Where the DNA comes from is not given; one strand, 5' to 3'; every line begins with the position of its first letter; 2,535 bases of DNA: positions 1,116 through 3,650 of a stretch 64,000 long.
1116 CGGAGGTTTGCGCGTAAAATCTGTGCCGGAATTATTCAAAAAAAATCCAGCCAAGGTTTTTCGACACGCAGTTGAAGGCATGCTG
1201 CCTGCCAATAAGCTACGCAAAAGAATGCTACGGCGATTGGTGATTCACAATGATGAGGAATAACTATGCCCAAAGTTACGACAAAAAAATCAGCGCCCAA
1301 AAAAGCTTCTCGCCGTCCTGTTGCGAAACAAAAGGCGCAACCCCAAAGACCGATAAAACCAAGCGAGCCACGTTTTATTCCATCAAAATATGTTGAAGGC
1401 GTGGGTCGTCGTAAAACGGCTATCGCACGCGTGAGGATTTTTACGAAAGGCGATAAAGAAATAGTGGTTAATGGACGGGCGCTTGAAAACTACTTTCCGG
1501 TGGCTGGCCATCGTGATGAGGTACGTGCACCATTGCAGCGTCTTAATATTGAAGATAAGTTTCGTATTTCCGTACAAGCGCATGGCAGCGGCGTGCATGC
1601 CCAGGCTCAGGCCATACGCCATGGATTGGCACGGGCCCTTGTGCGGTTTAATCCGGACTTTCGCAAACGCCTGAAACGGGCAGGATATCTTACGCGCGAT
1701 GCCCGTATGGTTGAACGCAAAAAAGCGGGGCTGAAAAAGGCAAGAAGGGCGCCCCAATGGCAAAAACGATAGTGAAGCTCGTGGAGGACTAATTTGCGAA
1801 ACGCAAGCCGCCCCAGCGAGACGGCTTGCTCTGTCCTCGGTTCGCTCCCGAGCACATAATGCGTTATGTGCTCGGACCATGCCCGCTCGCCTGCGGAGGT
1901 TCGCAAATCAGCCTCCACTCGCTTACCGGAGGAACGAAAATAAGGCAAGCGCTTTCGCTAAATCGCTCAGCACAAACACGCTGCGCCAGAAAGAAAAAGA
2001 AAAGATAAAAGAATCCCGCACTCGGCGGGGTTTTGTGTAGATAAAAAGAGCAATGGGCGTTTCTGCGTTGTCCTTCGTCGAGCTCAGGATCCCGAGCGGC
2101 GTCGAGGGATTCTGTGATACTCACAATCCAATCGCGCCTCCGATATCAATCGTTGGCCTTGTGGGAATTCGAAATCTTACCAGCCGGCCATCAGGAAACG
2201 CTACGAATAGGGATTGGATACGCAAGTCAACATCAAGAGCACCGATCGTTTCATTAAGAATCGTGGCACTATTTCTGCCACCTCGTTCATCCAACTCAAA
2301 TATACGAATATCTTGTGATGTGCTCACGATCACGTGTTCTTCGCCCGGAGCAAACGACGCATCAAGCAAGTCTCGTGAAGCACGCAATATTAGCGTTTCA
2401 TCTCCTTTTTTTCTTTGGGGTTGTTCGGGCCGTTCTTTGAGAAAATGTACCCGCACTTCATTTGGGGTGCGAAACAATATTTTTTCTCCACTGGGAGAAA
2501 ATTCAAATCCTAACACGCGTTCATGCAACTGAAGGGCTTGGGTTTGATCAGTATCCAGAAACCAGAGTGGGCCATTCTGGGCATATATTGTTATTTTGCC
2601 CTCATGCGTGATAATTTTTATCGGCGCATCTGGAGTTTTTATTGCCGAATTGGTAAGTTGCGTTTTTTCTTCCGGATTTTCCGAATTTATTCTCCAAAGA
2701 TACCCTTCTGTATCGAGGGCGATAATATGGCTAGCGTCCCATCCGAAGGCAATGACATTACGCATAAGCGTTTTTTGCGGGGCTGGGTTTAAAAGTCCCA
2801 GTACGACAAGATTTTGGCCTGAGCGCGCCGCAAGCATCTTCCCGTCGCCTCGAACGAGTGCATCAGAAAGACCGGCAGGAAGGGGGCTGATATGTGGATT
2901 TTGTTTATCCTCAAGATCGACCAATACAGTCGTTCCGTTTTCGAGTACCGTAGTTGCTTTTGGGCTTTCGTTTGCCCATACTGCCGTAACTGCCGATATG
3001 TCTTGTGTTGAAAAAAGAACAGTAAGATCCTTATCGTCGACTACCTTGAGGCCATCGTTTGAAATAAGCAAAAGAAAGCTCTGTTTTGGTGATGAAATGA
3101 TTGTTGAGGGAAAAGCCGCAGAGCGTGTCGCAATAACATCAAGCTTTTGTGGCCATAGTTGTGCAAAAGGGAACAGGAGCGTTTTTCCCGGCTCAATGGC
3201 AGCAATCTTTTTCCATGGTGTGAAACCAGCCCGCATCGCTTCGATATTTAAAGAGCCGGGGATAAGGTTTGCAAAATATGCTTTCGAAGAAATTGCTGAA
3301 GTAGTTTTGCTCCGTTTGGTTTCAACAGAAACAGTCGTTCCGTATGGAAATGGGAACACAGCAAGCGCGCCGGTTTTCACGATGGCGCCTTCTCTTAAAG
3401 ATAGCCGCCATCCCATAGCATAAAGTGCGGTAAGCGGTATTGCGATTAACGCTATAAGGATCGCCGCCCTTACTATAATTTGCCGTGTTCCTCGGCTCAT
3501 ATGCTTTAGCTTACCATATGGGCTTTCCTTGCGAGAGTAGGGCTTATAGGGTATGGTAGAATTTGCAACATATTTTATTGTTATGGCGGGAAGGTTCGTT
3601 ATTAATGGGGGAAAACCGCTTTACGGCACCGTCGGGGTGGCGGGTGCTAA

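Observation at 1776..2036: Highly structured 230-nt non-coding stretch downstream of the rplM-rpsI operon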

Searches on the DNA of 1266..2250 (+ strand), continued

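Call 96: search_with_rna_model(model_id=R3, sources=[L091, L096, L097, L218, L219, L220, L221, L222, L223, L224, L225, L012], filters=off, max_evalue=5, show_alignments=5)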
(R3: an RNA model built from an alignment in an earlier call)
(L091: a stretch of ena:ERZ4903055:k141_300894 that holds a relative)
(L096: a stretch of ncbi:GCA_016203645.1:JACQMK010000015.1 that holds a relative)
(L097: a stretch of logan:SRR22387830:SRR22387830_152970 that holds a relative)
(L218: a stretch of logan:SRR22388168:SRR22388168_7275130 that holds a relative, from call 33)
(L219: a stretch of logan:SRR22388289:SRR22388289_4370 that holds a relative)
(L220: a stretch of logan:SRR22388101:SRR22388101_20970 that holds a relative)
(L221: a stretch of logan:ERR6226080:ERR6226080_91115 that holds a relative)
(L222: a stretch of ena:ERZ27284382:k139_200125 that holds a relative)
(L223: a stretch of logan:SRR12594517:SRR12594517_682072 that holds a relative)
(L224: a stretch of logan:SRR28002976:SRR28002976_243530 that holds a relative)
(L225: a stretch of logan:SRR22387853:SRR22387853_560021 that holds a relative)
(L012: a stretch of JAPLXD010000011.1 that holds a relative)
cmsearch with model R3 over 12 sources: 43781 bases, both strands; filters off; matches with E-value up to 5: 76.
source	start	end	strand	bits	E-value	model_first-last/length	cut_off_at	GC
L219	742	908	+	171.9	8.8e-42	1-168/168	no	0.58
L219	742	908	-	36.3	8.5e-08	1-168/168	no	0.58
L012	5875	5964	-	14.1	0.031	1-168/168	no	0.4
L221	2354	2431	+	11.7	0.12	1-168/168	no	0.64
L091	1890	1921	+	11.3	0.16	1-168/168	no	0.69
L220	847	902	+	10.6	0.23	1-168/168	no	0.57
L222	913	948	-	10.3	0.27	1-168/168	no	0.31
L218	958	1011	-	10.2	0.29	1-168/168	no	0.67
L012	2526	2557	-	10.2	0.3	1-168/168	no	0.66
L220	2670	2699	-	10.1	0.31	1-168/168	no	0.67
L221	1049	1076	-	9.5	0.44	1-168/168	no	0.75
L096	2395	2480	+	9.5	0.44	1-168/168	no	0.62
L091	1540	1725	+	9.3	0.5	1-168/168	no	0.54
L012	5886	5957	+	9.2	0.52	1-168/168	no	0.38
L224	1155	1187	+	9.1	0.54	1-168/168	no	0.55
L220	3060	3157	-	9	0.58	1-168/168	no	0.59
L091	2301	2372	+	8.9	0.62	1-168/168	no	0.57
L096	1168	1210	-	8.7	0.68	1-168/168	no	0.53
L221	1049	1076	+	8.5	0.78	1-168/168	no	0.75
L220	179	218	+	8.2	0.92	1-168/168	no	0.75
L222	913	948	+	8.2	0.93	1-168/168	no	0.31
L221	2354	2431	-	8.1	0.98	1-168/168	no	0.64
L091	3803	3859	+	8.1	0.99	1-168/168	no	0.58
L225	195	267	+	8.1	1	1-168/168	no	0.68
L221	2692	2724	+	8.1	1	1-168/168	no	0.76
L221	2914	2981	+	8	1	1-168/168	no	0.69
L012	2526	2557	+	8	1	1-168/168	no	0.66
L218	869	941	+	8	1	1-168/168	no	0.6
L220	4858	4915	+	7.9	1.1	1-168/168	no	0.69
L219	638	720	-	7.9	1.1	1-168/168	no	0.53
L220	2670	2699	+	7.7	1.2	1-168/168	no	0.67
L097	5029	5067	+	7.6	1.3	1-168/168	no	0.62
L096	428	489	+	7.5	1.4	1-168/168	no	0.53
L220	3829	3920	+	7.4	1.4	1-168/168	no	0.6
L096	228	353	-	7.4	1.5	1-168/168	no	0.67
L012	2826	2888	-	7.4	1.5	1-168/168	no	0.41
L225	201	265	-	7.3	1.6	1-168/168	no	0.71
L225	529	552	+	7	1.8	1-168/168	no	0.75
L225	529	552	-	6.9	1.9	1-168/168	no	0.75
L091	1571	1684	-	6.7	2.2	1-168/168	no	0.58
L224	67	132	-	6.7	2.3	1-168/168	no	0.56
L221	888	908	+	6.6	2.3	117-137/168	no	0.62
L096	751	772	+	6.5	2.5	1-168/168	no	0.82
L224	1155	1187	-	6.5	2.5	1-168/168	no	0.55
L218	871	901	-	6.5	2.5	1-168/168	no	0.65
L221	1480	1621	-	6.4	2.6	1-168/168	no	0.64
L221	2294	2347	-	6.4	2.6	1-168/168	no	0.74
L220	2756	2788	-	6.4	2.7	1-168/168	no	0.55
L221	6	165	-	6.3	2.7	1-168/168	no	0.62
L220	2756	2788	+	6.3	2.8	1-168/168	no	0.55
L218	958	984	+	6.3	2.8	1-168/168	no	0.78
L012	6102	6170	+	6.2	2.9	1-168/168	no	0.25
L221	483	534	+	6.2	2.9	1-168/168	no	0.65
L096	2201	2254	+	6.2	3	1-168/168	no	0.54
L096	763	831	-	6.1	3.1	1-168/168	no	0.67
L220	3122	3142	+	6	3.4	1-168/168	no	0.62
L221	379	450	+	5.9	3.5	1-168/168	no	0.61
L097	3602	3625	-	5.9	3.5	1-168/168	no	0.58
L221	1603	1619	+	5.9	3.6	1-168/168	no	0.82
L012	2826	2888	+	5.9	3.6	1-168/168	no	0.41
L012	4014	4038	+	5.7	3.9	1-168/168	no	0.64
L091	4285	4338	-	5.7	3.9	1-168/168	no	0.63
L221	2711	2832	-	5.7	3.9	1-168/168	no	0.66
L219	204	247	+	5.7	4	1-168/168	no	0.52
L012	3515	3562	+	5.6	4.2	1-168/168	no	0.29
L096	938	976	-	5.5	4.3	1-168/168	no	0.64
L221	541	602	-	5.5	4.4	1-168/168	no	0.71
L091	1890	1921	-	5.5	4.5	1-168/168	no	0.69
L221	682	733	-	5.4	4.6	1-168/168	no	0.52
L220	2861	2887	-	5.4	4.6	1-168/168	no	0.78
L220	1615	1680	-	5.4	4.6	1-168/168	no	0.5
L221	2858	3018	-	5.4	4.7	1-168/168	no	0.68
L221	832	858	+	5.4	4.7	1-168/168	no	0.7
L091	3713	3737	+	5.4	4.8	1-168/168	no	0.56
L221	1342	1385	+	5.3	4.9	1-168/168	no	0.64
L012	2437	2464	+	5.3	5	1-168/168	no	0.64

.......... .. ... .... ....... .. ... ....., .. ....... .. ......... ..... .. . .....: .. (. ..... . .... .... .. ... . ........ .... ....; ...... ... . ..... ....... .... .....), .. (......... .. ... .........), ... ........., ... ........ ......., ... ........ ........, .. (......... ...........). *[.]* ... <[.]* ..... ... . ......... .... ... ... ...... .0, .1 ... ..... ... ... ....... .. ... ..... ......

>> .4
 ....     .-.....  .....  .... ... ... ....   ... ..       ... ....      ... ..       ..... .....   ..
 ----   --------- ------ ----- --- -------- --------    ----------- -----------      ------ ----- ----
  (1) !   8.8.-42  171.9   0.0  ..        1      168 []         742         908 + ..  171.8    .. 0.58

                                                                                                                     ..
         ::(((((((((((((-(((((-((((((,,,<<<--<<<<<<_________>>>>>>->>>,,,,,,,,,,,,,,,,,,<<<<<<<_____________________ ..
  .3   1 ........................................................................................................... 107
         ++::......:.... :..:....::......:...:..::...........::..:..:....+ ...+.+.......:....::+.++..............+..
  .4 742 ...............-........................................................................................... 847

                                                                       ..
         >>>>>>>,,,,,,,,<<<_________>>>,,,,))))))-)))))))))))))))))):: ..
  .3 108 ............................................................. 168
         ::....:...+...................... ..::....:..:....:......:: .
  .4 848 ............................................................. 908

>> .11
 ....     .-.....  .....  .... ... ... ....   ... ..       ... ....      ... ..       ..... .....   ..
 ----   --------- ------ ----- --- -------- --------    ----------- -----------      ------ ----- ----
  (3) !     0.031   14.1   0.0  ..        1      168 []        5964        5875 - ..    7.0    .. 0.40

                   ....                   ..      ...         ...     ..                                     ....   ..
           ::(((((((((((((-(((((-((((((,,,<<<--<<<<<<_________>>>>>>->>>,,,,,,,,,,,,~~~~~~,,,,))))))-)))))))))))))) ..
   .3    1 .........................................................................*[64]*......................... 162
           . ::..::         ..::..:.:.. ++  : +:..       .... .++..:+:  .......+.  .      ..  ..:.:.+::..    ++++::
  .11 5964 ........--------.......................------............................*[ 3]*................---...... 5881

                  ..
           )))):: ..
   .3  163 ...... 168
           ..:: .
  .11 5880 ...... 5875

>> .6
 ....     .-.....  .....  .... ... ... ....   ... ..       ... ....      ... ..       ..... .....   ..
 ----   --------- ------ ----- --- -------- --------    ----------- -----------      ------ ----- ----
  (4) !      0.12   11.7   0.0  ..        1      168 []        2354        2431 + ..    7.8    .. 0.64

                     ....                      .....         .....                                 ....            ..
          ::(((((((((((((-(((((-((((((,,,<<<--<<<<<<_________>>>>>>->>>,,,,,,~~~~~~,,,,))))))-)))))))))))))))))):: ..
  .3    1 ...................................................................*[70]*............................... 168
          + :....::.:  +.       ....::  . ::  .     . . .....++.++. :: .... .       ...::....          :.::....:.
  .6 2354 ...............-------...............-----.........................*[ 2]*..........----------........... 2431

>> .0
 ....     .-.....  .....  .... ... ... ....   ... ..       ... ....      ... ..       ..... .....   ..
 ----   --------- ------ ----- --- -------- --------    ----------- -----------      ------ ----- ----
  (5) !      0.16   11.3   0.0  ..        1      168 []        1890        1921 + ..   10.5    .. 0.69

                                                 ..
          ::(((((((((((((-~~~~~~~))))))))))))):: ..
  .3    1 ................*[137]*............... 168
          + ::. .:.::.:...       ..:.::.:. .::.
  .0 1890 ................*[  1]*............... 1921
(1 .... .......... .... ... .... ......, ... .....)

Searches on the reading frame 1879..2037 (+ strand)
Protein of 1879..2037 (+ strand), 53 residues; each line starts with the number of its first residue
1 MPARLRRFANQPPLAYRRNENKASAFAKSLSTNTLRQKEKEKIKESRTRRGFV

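Call 32: search_protein_families(library=pfam, proteins=[window:1879-2037:+], max_evalue=0.1)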
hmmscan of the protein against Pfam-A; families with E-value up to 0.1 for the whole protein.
window:1879-2037:+ (53 aa): 0 families

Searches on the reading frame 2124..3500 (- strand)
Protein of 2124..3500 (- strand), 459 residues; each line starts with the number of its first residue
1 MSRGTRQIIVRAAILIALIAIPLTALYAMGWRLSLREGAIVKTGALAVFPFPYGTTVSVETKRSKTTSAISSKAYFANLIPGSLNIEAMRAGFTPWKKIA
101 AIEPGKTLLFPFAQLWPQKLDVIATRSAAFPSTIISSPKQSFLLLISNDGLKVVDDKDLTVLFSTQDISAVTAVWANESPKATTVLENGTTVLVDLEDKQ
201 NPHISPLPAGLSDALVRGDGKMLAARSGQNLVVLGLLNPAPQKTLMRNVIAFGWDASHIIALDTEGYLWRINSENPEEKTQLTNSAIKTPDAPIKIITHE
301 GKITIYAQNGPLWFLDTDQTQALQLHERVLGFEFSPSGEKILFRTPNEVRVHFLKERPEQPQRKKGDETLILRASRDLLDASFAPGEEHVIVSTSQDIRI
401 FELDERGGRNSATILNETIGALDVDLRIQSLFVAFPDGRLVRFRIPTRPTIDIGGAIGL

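Call 31: find_homologous_proteins(query=window:2124-3500:-, max_evalue=0.00001)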
Query window:2124-3500:- (459 aa): 3 proteins with E <= 0.00001 among 8000 candidates.
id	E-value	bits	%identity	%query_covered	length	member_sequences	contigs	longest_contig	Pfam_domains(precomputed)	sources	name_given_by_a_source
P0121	0.0e+0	1009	100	100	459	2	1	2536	-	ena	-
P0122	1.8e-157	543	55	100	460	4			-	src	-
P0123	4.1e-141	489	49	100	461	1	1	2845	-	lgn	-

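Call 32: search_protein_families(library=pfam, proteins=[window:2124-3500:-], max_evalue=0.1)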
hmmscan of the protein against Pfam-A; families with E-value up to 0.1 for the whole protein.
window:2124-3500:- (459 aa): 0 families

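Call 33: find_encoding_contigs(protein=P0123, flank=3000, max_places=5)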
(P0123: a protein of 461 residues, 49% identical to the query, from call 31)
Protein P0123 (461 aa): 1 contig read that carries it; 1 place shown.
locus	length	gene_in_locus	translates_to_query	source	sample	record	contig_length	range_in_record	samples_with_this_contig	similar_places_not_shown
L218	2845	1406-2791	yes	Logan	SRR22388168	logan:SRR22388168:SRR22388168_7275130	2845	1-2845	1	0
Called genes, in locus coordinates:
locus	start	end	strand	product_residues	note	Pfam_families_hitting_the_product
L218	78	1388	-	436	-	PF00275:EPSP_synthase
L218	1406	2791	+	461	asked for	-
